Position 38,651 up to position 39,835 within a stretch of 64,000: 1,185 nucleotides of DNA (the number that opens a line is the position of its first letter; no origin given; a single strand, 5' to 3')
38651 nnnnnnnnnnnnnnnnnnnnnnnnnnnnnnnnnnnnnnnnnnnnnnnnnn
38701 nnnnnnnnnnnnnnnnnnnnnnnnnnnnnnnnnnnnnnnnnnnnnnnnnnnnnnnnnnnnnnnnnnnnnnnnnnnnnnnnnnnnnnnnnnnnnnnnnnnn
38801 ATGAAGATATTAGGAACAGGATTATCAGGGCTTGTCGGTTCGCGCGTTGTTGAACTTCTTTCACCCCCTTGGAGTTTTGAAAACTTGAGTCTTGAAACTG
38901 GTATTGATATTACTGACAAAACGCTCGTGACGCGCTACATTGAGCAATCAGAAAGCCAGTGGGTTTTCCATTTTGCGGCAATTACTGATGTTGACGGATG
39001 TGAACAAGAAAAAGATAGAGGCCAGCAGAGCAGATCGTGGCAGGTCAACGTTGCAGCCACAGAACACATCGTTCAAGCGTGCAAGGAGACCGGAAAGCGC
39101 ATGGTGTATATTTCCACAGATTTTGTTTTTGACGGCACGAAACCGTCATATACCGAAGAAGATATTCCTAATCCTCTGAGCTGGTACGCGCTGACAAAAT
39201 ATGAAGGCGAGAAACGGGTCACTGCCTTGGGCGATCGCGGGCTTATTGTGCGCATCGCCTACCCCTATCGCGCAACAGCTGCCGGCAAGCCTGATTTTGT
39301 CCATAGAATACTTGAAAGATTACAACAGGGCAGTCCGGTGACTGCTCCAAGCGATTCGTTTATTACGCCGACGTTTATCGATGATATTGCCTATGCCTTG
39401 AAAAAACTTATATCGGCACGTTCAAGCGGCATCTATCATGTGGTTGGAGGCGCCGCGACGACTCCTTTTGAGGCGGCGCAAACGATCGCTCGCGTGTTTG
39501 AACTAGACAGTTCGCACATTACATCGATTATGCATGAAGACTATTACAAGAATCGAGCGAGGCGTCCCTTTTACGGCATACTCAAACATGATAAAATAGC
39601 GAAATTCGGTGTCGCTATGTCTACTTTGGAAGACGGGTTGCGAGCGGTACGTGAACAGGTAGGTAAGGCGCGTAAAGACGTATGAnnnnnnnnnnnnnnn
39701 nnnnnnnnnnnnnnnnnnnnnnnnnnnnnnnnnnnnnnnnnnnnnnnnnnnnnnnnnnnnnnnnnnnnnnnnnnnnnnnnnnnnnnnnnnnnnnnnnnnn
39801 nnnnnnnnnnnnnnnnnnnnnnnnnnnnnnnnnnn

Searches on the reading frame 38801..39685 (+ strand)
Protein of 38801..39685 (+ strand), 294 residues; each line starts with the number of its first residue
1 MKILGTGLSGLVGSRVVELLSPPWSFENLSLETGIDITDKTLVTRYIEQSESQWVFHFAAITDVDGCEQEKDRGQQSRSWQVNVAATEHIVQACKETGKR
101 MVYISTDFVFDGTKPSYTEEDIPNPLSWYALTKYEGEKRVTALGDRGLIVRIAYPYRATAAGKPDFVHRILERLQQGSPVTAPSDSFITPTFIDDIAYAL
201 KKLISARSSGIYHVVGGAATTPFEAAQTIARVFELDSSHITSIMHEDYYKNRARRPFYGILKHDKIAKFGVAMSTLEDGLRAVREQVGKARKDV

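Call 8: search_protein_families(library=pfam, proteins=[window:38801-39685:+], max_evalue=0.001)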
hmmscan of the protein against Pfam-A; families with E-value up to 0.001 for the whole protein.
window:38801-39685:+ (294 aa): 6 families
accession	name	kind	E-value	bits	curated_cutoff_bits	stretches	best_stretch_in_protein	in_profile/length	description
PF04321.23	RmlD_sub_bind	-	1.3e-59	202.1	27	1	1-283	1-281/287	RmlD substrate binding domain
PF01370.27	Epimerase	-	1.1e-15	58.2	20.9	1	6-184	4-203/240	NAD dependent epimerase/dehydratase family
PF16363.11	GDP_Man_Dehyd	-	6e-09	36.3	27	1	35-142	59-166/332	GDP-mannose 4,6 dehydratase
PF02719.21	Polysacc_synt_2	-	5.4e-08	32.8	20.2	1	36-107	62-129/293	Polysaccharide biosynthesis protein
PF01073.25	3Beta_HSD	-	2.5e-07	30.5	22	1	34-141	51-158/280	3-beta hydroxysteroid dehydrogenase/isomerase family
PF07993.18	NAD_binding_4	-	2.4e-06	27.3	20.1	1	51-153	88-202/258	Male sterility protein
